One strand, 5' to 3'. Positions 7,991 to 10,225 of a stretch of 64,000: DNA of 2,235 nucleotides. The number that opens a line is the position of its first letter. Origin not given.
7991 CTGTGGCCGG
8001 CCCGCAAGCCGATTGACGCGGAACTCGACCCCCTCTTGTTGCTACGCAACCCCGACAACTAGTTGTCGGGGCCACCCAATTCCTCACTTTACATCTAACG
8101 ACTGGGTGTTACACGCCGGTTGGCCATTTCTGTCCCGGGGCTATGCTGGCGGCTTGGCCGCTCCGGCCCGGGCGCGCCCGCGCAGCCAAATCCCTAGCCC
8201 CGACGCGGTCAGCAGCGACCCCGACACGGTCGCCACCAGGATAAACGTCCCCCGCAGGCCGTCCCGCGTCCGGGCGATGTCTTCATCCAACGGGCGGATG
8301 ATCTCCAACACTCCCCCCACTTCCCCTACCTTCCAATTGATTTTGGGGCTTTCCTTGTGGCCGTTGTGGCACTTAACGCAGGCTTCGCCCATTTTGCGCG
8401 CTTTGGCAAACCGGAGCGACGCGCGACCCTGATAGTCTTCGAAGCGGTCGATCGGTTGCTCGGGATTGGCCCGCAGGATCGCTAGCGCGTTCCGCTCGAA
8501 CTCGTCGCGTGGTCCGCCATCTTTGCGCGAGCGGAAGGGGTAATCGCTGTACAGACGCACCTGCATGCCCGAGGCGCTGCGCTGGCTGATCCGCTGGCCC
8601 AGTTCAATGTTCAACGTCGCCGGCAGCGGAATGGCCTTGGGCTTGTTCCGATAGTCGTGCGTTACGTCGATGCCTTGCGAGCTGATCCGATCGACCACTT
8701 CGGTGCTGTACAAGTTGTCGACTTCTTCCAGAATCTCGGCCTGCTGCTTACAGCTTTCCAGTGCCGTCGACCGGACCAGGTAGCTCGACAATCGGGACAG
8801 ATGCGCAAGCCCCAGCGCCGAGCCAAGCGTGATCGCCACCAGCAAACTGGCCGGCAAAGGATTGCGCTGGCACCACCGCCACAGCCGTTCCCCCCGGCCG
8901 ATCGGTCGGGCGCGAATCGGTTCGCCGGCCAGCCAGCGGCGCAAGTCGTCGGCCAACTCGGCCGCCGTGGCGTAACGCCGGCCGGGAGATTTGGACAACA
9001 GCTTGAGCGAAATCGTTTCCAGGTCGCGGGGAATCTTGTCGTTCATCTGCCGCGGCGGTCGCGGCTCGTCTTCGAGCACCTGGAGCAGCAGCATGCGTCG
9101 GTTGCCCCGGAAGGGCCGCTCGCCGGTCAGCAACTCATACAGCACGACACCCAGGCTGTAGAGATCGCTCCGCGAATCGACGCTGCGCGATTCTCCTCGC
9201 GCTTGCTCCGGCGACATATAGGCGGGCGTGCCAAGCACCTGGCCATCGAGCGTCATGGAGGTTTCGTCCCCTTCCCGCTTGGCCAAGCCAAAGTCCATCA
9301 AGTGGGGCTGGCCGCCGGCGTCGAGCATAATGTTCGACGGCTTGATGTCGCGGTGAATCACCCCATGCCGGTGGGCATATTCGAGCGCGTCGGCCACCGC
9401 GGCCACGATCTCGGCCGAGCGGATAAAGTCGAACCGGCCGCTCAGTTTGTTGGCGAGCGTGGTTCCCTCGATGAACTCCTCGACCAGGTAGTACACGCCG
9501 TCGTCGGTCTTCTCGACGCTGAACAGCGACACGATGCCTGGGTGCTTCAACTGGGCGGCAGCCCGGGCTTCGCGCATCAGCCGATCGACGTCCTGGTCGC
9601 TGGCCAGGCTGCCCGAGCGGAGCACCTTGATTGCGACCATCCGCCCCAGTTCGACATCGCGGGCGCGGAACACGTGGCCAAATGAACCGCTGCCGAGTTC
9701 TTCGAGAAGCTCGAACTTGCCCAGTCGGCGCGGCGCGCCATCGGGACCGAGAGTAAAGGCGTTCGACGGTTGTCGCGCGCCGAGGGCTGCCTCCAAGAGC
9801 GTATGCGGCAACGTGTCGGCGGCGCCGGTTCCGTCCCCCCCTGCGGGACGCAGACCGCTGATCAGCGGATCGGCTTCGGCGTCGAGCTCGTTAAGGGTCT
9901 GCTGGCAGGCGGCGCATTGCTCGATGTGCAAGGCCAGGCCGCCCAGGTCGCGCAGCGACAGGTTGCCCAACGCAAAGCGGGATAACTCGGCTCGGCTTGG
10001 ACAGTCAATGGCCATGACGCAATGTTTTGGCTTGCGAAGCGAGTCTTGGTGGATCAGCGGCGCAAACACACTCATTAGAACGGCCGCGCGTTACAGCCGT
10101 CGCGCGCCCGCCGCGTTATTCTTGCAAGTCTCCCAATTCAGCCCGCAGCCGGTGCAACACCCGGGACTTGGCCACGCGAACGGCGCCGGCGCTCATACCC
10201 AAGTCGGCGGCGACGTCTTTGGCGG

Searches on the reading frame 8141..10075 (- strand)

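Call 45: search_protein_families(library=pfam, proteins=[window:8141-10075:-], max_evalue=0.001)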
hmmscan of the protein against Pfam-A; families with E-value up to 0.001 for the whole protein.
window:8141-10075:- (644 aa): 7 families
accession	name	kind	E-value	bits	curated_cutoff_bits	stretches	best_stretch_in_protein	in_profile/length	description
PF00069.31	Pkinase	-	4.6e-51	174.2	31.7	1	121-370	1-254/263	Protein kinase domain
PF07714.23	PK_Tyr_Ser-Thr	-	6.5e-36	124.4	23.1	1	122-368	2-249/258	Protein tyrosine and serine/threonine kinase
PF11845.13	Tll0287-like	-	5.4e-16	59.8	24.1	1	439-595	5-144/144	Tll0287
PF03109.22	ABC1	-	3e-09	36.8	22.9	1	196-272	144-221/244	ABC1 atypical kinase-like domain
PF14531.12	Kinase-like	-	4.3e-05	23.3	25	0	127-177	20-70/289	Kinase-like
PF01636.29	APH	-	6.2e-05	23.3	23.2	1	221-265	151-197/239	Phosphotransferase enzyme family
PF17667.7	Pkinase_fungal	-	0.00029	20.1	24.1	1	222-307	287-378/387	Fungal protein kinase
